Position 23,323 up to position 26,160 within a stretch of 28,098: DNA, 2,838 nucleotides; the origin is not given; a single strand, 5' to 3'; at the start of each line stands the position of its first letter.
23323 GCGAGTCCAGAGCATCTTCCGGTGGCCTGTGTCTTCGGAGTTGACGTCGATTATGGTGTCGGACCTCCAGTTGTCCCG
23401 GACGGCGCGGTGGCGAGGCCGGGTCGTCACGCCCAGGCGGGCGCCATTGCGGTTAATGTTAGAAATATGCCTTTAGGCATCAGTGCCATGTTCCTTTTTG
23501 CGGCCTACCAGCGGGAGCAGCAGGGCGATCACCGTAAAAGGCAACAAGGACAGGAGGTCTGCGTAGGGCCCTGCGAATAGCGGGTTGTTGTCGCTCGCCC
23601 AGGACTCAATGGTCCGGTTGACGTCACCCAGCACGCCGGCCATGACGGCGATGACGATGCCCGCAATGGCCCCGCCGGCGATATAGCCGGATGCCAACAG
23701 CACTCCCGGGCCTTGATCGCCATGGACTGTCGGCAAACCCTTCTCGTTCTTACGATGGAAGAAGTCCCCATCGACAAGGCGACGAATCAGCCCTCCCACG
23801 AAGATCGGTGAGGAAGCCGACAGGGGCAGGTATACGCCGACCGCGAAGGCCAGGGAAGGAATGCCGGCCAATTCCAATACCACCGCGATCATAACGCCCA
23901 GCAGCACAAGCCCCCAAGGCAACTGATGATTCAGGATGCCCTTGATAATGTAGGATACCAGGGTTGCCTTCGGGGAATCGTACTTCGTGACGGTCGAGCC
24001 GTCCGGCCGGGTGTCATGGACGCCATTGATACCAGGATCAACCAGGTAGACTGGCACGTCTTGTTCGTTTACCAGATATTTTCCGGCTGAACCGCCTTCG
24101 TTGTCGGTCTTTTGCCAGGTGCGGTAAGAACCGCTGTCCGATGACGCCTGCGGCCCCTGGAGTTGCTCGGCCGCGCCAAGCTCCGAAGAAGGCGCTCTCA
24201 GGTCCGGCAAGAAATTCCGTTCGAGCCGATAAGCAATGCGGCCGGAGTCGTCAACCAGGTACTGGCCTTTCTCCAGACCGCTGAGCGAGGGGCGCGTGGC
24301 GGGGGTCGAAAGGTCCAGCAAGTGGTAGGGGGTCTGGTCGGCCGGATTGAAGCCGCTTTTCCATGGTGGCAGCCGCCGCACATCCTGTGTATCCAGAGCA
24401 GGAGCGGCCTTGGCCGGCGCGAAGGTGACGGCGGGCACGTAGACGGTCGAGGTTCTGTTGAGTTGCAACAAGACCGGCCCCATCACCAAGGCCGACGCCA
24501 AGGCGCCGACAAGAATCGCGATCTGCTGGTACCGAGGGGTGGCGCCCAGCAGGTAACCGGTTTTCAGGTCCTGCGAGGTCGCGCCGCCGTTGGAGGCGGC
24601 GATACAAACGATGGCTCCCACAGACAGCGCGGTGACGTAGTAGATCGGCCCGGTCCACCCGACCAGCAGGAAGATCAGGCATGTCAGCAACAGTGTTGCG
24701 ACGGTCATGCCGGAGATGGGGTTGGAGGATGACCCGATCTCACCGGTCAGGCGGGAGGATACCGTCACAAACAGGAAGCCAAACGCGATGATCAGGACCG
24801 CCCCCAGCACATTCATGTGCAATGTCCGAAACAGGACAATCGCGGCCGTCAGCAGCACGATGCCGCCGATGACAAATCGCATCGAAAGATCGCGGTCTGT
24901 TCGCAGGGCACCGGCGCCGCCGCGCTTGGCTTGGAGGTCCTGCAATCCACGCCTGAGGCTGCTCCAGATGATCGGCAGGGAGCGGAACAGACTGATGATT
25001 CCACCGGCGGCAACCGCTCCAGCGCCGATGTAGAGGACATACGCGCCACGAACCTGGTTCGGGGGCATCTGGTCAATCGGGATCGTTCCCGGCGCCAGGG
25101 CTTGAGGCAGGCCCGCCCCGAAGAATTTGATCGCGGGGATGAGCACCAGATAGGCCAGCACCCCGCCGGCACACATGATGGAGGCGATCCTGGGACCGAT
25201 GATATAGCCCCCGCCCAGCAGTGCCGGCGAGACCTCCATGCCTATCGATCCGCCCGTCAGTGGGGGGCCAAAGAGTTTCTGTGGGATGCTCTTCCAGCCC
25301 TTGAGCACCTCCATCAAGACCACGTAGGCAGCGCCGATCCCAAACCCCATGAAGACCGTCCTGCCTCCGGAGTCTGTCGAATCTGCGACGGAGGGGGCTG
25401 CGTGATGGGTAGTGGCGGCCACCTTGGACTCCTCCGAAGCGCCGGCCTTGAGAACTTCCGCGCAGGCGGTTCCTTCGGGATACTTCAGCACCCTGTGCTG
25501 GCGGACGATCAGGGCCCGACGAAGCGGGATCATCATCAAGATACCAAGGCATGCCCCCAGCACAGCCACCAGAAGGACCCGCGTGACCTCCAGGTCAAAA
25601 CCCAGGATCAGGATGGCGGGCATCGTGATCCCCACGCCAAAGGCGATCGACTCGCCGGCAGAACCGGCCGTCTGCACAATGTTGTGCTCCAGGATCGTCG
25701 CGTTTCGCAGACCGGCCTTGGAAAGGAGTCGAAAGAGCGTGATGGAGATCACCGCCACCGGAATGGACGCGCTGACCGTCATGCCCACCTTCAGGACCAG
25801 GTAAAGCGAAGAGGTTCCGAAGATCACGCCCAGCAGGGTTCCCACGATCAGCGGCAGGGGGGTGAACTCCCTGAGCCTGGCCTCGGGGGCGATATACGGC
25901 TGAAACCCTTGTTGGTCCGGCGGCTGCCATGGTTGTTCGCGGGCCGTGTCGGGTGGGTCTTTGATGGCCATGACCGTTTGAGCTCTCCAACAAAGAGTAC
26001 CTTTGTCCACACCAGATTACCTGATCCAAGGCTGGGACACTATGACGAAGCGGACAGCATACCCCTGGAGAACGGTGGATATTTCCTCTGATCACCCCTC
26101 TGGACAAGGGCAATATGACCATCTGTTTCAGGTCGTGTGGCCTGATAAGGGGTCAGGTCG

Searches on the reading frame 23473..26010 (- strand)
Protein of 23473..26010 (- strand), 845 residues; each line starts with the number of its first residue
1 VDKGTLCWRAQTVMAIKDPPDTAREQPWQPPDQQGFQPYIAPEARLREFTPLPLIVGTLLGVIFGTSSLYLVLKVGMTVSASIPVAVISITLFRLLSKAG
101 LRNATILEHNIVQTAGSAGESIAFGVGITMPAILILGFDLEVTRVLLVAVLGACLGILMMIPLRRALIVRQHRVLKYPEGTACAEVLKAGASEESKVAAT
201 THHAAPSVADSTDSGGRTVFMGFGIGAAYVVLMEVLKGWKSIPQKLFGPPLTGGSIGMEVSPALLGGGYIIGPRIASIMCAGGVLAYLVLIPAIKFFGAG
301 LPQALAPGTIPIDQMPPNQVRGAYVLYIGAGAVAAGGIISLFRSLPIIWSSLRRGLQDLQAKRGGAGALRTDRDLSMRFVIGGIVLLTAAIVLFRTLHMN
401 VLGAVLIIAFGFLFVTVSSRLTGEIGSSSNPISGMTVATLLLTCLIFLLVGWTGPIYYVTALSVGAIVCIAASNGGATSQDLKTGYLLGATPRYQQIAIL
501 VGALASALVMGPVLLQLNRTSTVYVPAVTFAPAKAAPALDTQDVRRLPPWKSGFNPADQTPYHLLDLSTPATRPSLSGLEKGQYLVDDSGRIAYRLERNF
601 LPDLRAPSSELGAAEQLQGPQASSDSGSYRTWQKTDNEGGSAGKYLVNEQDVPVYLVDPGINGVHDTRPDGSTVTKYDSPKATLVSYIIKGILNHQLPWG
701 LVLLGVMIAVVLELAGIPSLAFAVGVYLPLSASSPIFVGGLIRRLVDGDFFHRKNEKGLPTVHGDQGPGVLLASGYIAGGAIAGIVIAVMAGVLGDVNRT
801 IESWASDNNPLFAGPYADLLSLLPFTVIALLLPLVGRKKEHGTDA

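Call 12: search_protein_families(library=pfam, proteins=[window:23473-26010:-])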
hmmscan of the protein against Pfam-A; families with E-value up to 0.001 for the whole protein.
window:23473-26010:- (845 aa): 1 family
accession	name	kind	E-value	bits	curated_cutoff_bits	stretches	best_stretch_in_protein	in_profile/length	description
PF03169.20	OPT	-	1.6e-86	291.8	25.8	2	49-520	2-493/623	OPT oligopeptide transporter protein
